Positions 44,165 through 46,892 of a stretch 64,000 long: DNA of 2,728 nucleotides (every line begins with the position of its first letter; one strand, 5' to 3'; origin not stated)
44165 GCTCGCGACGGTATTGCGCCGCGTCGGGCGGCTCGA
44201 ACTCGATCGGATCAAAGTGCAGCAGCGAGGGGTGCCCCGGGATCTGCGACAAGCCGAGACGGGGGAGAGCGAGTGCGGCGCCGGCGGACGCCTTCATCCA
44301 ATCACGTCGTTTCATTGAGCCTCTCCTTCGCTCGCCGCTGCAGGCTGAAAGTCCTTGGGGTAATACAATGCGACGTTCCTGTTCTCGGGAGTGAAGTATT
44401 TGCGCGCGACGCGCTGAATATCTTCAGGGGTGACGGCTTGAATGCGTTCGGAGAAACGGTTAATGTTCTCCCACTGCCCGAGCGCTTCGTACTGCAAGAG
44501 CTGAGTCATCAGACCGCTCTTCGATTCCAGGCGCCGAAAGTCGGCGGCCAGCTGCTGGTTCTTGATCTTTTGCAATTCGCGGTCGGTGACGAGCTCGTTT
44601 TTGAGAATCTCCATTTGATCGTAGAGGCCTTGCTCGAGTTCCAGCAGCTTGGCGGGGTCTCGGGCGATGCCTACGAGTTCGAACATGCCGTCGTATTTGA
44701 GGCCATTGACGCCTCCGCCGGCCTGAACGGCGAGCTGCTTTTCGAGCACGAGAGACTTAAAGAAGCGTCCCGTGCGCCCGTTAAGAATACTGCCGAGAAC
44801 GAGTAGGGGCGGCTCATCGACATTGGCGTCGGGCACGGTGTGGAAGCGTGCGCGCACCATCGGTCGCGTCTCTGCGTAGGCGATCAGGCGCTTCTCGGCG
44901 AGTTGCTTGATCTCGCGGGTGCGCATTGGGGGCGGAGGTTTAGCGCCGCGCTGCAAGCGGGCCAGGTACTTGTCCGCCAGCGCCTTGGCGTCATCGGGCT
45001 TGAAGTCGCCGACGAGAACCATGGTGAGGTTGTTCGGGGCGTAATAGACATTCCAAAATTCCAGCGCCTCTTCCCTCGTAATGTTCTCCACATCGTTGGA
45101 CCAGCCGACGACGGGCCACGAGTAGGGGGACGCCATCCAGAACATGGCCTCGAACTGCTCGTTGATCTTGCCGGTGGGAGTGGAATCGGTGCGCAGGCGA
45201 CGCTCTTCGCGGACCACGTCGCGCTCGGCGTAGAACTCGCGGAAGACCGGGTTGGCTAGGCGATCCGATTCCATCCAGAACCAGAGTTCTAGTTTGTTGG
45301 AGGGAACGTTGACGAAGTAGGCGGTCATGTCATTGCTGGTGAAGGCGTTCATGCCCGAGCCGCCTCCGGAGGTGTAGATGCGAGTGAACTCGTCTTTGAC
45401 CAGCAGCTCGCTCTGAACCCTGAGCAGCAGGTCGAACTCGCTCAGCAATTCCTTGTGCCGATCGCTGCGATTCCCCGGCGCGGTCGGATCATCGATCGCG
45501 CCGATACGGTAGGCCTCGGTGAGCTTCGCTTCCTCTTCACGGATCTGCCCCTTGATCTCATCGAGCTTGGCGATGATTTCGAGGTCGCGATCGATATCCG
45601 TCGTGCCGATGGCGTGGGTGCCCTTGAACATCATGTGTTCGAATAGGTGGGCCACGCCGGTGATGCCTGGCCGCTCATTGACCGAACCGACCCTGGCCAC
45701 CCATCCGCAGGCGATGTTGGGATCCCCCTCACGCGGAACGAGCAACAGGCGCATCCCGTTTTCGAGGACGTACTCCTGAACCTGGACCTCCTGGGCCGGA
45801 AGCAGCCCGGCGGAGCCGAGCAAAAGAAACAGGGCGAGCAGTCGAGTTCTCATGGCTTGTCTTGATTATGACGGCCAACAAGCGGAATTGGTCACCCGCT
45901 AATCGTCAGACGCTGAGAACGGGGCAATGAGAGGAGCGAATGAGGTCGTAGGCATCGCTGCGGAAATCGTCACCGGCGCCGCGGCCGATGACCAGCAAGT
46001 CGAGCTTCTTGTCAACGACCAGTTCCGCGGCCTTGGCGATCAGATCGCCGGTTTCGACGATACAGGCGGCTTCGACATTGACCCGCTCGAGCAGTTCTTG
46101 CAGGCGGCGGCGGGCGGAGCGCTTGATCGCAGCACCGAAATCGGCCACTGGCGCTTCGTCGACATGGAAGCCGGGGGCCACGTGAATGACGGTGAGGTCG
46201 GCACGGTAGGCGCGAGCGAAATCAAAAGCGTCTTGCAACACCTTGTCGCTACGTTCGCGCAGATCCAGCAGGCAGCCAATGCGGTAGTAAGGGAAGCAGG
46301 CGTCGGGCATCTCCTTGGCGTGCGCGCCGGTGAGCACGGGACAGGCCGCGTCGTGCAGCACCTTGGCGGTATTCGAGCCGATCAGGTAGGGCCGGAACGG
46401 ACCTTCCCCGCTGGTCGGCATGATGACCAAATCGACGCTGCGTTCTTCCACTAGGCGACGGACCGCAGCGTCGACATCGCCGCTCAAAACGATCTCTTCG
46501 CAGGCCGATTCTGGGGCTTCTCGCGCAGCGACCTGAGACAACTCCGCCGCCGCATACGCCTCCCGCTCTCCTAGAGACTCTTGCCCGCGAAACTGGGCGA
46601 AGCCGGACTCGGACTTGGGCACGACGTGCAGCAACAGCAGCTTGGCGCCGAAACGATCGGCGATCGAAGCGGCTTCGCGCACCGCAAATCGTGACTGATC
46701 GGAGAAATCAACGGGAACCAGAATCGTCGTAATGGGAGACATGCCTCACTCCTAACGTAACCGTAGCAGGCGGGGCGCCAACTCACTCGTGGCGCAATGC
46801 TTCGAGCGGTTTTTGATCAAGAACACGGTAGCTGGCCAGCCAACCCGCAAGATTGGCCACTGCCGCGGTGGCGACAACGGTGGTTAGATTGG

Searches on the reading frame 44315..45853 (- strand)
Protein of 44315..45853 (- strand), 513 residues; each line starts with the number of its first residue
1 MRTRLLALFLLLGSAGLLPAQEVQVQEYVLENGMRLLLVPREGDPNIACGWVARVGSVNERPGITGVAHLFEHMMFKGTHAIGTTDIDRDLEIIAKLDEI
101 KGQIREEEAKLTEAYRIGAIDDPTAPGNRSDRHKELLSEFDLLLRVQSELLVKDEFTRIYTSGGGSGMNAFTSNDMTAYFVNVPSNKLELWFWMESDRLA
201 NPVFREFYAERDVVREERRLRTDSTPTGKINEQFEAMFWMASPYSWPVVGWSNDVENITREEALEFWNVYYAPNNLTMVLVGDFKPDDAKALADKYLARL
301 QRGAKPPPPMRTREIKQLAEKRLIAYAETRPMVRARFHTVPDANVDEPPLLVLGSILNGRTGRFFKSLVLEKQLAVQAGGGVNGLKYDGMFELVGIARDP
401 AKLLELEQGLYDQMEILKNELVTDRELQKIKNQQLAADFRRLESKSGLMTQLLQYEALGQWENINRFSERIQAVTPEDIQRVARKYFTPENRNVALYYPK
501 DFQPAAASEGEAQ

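Call 11: search_protein_families(library=pfam, proteins=[window:44315-45853:-], max_evalue=0.001)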
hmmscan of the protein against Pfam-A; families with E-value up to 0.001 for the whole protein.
window:44315-45853:- (513 aa): 2 families
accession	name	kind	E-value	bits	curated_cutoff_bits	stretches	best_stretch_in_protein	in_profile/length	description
PF05193.26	Peptidase_M16_C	-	7.2e-28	98.1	23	1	257-433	1-180/181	Peptidase M16 inactive domain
PF00675.25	Peptidase_M16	-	7.8e-15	55.5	22.3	2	45-92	11-58/149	Insulinase (Peptidase family M16)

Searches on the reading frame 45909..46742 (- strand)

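Call 11: search_protein_families(library=pfam, proteins=[window:45909-46742:-], max_evalue=0.001)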
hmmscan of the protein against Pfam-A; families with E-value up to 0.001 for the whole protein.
window:45909-46742:- (278 aa): 1 family
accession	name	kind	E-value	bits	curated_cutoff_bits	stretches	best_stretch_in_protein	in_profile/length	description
PF00582.32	Usp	-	1.8e-41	142.4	24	2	5-137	3-138/141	Universal stress protein family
